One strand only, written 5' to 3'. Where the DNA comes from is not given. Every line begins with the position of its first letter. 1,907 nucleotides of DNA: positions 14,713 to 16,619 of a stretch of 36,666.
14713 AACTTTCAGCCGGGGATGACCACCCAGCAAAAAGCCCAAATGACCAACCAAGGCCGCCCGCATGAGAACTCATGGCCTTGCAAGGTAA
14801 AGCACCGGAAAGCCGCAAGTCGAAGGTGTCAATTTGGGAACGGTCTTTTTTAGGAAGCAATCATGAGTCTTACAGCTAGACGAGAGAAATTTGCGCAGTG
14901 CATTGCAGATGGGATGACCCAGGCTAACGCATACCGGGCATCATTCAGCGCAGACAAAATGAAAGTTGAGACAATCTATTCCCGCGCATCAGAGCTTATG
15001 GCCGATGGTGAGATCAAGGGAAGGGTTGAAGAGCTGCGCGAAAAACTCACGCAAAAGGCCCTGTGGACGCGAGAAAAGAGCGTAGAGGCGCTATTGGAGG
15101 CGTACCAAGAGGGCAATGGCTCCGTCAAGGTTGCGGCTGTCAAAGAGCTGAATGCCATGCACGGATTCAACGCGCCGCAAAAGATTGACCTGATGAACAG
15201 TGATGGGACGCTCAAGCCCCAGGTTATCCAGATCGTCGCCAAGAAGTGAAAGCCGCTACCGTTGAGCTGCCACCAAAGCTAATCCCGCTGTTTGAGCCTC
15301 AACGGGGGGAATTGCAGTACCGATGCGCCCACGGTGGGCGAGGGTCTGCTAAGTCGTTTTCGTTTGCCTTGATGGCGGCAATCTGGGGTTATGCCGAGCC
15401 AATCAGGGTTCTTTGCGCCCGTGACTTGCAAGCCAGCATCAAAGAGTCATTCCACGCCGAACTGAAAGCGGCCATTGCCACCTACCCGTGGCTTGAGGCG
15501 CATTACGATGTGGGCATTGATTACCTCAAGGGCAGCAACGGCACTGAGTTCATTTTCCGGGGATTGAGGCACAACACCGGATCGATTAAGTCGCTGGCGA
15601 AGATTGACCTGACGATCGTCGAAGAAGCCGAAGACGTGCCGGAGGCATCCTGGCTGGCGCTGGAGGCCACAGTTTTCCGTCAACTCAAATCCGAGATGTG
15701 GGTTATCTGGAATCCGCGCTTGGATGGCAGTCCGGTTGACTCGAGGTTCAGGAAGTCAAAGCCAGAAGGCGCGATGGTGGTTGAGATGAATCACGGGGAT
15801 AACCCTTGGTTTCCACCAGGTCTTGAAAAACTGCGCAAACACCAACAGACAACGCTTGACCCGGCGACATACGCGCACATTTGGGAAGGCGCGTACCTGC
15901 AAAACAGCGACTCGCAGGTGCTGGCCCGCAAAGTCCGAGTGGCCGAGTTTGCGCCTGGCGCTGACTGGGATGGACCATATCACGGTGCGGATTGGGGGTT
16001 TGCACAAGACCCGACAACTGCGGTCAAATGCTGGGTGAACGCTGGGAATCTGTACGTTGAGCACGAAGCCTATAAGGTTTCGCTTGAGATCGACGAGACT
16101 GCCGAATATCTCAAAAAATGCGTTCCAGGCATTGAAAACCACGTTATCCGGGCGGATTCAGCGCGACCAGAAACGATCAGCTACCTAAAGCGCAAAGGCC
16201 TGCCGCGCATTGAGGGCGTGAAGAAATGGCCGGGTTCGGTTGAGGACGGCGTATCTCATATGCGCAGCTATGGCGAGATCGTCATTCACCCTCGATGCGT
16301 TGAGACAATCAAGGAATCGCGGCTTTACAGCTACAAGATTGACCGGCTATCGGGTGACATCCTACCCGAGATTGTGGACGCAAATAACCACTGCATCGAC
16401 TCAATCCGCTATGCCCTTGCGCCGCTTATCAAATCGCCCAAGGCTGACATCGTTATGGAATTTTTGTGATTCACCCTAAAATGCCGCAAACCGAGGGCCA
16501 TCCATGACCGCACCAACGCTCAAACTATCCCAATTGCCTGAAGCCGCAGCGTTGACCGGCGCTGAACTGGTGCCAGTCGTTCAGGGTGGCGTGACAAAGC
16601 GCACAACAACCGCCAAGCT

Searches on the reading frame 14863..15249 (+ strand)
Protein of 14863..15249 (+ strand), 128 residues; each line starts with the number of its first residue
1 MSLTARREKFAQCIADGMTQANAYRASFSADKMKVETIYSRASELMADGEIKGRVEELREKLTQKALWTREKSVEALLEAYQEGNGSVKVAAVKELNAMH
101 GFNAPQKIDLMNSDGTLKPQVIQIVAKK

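Call 4: search_protein_families(library=pfam, proteins=[window:14863-15249:+], max_evalue=0.01)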
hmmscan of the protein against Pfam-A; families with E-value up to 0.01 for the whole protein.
window:14863-15249:+ (128 aa): 1 family
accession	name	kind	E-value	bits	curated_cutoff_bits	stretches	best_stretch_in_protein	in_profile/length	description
PF03592.21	Terminase_2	-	0.0033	18.5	26.1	1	18-78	13-72/141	Terminase small subunit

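Call 5: search_protein_families(library=phrogs, proteins=[window:14863-15249:+], max_evalue=0.01)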
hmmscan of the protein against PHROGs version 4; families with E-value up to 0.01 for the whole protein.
window:14863-15249:+ (128 aa): 4 families
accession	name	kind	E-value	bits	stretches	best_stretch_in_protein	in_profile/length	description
phrog_1595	-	head and packaging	2.3e-15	58.1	1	2-103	3-105/164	terminase small subunit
phrog_51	-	head and packaging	4e-12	47.4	1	1-82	87-165/261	terminase small subunit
phrog_5334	-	head and packaging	0.0002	22.6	1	5-122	19-131/162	terminase small subunit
phrog_32222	-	unknown function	0.00094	19.9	1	4-62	93-147/241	-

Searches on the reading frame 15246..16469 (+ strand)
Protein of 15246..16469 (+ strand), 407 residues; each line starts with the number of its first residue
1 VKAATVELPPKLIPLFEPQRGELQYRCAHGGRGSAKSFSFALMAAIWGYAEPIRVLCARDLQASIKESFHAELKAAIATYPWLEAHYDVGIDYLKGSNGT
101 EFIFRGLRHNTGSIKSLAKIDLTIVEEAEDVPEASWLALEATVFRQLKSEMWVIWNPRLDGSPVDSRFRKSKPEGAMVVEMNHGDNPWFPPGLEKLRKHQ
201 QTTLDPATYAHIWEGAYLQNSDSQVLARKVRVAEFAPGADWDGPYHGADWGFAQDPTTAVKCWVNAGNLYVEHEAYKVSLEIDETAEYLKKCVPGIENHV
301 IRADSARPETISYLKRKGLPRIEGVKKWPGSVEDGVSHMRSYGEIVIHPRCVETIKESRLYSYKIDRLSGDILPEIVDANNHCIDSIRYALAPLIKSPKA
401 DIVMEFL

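Call 4: search_protein_families(library=pfam, proteins=[window:15246-16469:+], max_evalue=0.01)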
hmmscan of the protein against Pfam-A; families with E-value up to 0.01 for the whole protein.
window:15246-16469:+ (407 aa): 2 families
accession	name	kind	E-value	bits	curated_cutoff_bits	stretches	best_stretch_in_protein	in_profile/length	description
PF04466.19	Terminase_3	-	1.9e-20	73.8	23.2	1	24-215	3-200/201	Phage terminase large subunit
PF17288.8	Terminase_3C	-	1.6e-19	71.3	26.7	1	249-392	1-154/155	Terminase RNAseH like domain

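Call 5: search_protein_families(library=phrogs, proteins=[window:15246-16469:+], max_evalue=0.01)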
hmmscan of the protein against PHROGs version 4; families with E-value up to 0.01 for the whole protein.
window:15246-16469:+ (407 aa): 7 families
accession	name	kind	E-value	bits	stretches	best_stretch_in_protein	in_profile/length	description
phrog_3717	-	head and packaging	1.8e-49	169.7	1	8-262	7-270/277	terminase large subunit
phrog_2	-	head and packaging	1e-47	164.4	1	11-398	263-596/807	terminase large subunit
phrog_6672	-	head and packaging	1.8e-46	158.3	1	265-402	3-137/145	terminase large subunit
phrog_5653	-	head and packaging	1.2e-33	117.6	1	244-392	32-178/199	terminase large subunit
phrog_18557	-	head and packaging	9.8e-06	26.6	1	324-396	3-75/88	terminase large subunit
phrog_8711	-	head and packaging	0.00082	20.4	1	24-78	26-81/89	terminase large subunit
phrog_10250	-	head and packaging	0.0049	17.6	1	272-399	86-220/228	terminase large subunit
